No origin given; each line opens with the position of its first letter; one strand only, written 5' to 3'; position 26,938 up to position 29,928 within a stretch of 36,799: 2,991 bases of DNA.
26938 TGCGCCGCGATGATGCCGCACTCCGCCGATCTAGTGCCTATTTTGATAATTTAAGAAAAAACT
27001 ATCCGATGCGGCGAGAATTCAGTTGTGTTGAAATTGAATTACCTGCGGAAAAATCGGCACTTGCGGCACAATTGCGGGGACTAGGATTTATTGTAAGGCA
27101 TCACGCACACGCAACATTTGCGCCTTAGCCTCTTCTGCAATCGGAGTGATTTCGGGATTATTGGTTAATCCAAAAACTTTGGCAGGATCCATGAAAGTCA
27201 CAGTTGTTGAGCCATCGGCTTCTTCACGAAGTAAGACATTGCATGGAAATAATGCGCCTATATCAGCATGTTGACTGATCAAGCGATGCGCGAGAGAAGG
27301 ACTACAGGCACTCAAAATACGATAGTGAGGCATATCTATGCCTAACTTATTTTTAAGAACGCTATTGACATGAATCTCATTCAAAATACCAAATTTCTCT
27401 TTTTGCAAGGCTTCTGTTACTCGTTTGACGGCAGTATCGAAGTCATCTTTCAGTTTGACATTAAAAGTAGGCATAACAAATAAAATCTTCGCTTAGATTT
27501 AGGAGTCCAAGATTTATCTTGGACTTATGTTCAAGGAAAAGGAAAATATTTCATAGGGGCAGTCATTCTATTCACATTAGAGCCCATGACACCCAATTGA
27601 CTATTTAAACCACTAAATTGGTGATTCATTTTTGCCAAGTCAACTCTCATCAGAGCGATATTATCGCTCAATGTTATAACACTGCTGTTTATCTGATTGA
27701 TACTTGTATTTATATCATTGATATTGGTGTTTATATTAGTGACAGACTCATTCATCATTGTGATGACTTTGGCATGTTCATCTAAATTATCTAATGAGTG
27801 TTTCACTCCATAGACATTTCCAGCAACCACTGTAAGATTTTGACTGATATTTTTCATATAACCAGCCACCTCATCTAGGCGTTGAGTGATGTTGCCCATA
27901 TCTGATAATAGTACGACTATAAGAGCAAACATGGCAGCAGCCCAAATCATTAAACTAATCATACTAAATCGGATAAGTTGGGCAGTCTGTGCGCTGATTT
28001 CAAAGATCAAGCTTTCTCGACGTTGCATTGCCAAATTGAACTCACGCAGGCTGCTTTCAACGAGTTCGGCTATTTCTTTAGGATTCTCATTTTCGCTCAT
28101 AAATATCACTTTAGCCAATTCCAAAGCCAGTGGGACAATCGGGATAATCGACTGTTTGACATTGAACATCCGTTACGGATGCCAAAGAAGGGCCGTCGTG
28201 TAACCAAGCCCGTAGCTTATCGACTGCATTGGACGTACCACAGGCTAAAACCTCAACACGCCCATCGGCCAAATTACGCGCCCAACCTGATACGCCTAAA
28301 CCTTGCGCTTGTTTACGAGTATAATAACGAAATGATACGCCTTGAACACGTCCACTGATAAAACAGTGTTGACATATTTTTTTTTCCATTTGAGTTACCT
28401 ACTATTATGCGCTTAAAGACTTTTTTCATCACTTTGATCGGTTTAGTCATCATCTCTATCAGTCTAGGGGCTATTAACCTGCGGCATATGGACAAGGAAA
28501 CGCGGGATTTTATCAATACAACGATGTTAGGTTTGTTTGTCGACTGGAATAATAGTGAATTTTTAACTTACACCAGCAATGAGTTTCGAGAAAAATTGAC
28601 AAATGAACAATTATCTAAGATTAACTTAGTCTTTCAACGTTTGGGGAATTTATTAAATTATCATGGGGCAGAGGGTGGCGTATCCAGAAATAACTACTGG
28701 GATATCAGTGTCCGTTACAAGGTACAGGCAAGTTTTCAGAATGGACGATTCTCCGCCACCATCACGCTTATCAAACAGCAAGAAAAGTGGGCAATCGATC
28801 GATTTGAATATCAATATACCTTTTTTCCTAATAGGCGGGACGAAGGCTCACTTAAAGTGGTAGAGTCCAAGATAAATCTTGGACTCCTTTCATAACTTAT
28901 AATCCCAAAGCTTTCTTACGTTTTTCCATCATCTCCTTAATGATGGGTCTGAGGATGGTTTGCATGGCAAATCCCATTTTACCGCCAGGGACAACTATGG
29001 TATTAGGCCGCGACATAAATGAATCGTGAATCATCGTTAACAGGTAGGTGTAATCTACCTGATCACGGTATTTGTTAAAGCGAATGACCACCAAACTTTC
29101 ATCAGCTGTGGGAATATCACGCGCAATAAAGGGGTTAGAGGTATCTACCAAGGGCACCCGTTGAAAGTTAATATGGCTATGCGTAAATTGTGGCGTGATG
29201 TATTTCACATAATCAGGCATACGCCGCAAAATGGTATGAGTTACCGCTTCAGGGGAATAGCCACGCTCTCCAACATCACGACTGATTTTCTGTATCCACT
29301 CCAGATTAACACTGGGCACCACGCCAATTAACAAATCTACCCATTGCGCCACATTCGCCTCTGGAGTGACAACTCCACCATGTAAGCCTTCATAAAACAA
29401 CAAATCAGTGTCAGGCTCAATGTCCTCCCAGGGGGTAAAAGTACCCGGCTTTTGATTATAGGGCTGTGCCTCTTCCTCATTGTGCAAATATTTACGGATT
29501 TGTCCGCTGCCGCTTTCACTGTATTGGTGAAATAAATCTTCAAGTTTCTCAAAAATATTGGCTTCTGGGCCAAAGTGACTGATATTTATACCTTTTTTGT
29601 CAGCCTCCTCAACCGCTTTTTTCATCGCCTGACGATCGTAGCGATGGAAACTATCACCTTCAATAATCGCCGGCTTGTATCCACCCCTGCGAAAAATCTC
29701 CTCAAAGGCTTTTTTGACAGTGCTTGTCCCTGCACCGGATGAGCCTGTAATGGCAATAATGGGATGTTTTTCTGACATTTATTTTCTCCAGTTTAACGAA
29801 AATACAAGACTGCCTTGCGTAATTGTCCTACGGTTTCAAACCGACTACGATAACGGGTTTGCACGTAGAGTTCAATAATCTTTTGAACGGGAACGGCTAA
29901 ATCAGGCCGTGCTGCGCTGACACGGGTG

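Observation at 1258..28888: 26-bp perfect palindrome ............-WW-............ present in six or more copies; creates artefactual ORF ends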

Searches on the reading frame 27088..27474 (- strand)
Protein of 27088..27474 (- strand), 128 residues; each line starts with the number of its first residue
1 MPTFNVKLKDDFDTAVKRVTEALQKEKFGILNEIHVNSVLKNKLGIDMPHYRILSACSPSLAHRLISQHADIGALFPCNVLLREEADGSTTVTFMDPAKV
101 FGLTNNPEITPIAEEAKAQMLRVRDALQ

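Call 53: find_encoding_contigs(protein=window:27088-27474:-, flank=2500, max_places=10)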
Protein window:27088-27474:- (128 aa): 4 contigs read that carry it; 2 places shown.
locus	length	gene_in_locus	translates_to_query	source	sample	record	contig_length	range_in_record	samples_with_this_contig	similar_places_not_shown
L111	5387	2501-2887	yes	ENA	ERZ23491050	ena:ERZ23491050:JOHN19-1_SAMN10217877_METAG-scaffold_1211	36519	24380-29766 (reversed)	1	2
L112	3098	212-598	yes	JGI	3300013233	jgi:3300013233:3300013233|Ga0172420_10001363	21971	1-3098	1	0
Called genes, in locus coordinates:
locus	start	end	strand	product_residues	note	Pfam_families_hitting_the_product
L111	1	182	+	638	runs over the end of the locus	PF11992:TgpA_N, PF01841:Transglut_core, PF13559:DUF4129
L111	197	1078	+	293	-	PF00485:PRK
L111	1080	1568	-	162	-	-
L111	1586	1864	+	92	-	PF00708:Acylphosphatase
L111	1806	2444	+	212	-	PF07889:DUF1664 (faint)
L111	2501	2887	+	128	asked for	PF03625:DUF302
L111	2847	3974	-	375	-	PF00389:2-Hacid_dh, PF02826:2-Hacid_dh_C, PF11890:DUF3410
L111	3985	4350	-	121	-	PF13682:CZB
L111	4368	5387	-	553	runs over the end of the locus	PF02518:HATPase_c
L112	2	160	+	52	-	?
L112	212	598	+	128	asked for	PF03625:DUF302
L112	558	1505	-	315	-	PF02826:2-Hacid_dh_C, PF11890:DUF3410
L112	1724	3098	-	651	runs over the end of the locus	PF13655:RVT_N, PF00078:RVT_1, PF08388:GIIM, PF01844:HNH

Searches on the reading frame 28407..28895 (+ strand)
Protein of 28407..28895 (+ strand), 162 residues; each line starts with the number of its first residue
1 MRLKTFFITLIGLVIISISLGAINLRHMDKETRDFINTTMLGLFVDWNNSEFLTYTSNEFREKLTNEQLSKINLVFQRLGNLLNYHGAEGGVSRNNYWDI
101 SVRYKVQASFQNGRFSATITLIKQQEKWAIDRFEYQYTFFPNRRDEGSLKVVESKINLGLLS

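Call 79: find_homologous_proteins(query=window:28407-28895:+, max_evalue=0.00001)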
Query window:28407-28895:+ (162 aa): 3 proteins with E <= 0.00001 among 50 candidates.
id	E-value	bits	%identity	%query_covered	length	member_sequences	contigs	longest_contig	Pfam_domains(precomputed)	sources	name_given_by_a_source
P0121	2.2e-90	318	94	96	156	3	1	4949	-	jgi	-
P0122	1.4e-79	283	87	94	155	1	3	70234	-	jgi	-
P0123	1.1e-63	232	74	82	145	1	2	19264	-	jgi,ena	-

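Call 81: find_encoding_contigs(protein=P0122, flank=1500, max_places=3)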
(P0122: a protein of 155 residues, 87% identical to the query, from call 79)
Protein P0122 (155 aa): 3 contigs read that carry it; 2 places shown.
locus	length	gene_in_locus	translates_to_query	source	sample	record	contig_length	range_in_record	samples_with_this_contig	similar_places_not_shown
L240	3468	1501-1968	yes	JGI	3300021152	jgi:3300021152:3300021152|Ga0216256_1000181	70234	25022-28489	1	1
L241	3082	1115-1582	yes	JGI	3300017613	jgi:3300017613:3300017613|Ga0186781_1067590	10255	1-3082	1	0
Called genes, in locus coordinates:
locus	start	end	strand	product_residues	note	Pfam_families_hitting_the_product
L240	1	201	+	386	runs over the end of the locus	PF00389:2-Hacid_dh, PF02826:2-Hacid_dh_C, PF11890:DUF3410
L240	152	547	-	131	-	PF03625:DUF302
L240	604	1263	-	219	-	PF07889:DUF1664 (faint)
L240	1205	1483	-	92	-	PF00708:Acylphosphatase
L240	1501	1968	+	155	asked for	-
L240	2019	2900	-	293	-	PF00485:PRK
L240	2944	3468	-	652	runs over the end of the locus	PF11992:TgpA_N, PF01841:Transglut_core, PF13559:DUF4129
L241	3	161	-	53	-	?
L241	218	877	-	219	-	PF07889:DUF1664 (faint)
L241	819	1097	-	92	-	PF00708:Acylphosphatase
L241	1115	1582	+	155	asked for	-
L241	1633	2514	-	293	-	PF00485:PRK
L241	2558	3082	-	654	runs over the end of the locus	PF11992:TgpA_N, PF01841:Transglut_core, PF13559:DUF4129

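Call 82: find_encoding_contigs(protein=P0123, flank=1500, max_places=3)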
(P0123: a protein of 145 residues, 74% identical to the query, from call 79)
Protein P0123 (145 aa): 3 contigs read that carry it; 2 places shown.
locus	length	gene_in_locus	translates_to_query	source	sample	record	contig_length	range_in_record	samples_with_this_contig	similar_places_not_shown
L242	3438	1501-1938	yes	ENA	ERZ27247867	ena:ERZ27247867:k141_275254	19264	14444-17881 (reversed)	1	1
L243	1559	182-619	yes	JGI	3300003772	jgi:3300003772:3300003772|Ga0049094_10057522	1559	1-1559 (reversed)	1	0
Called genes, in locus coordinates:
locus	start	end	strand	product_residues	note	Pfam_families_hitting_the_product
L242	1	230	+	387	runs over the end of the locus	PF00389:2-Hacid_dh, PF02826:2-Hacid_dh_C, PF11890:DUF3410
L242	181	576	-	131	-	PF03625:DUF302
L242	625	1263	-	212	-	PF05531:NPV_P10 (faint)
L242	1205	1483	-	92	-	PF00708:Acylphosphatase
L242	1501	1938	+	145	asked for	-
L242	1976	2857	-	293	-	PF00485:PRK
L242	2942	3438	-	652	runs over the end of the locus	PF11992:TgpA_N, PF01841:Transglut_core, PF13559:DUF4129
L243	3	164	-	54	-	?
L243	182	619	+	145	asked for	-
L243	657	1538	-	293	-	PF00485:PRK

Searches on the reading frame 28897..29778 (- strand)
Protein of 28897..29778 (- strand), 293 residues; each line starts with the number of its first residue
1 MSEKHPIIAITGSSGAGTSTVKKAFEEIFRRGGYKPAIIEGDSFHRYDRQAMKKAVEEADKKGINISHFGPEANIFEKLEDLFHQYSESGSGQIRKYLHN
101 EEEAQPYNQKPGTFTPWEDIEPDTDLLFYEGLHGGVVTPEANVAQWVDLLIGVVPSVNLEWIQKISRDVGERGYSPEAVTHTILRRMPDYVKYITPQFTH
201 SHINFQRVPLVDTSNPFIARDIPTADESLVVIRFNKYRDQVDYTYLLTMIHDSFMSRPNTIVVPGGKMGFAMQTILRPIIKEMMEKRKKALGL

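Call 52: find_encoding_contigs(protein=window:28897-29778:-, flank=2500, max_places=10)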
Protein window:28897-29778:- (293 aa): 3 contigs read that carry it; 2 places shown.
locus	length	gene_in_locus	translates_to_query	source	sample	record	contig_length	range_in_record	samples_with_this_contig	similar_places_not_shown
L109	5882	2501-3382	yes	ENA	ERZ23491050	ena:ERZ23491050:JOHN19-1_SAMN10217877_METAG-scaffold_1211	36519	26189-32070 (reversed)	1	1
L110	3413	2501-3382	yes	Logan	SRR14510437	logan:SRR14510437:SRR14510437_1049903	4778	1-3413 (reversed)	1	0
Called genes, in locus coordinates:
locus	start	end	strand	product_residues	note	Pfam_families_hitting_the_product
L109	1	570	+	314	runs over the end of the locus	PF01882:DUF58 (weak)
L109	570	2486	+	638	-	PF11992:TgpA_N, PF01841:Transglut_core, PF13559:DUF4129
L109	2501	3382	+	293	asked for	PF00485:PRK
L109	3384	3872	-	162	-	-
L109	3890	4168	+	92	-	PF00708:Acylphosphatase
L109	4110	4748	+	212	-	PF07889:DUF1664 (faint)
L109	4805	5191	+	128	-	PF03625:DUF302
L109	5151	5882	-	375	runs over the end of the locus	PF00389:2-Hacid_dh, PF02826:2-Hacid_dh_C, PF11890:DUF3410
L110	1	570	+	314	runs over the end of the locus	PF01882:DUF58 (weak)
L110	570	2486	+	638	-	PF11992:TgpA_N, PF01841:Transglut_core, PF13559:DUF4129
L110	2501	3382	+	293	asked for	PF00485:PRK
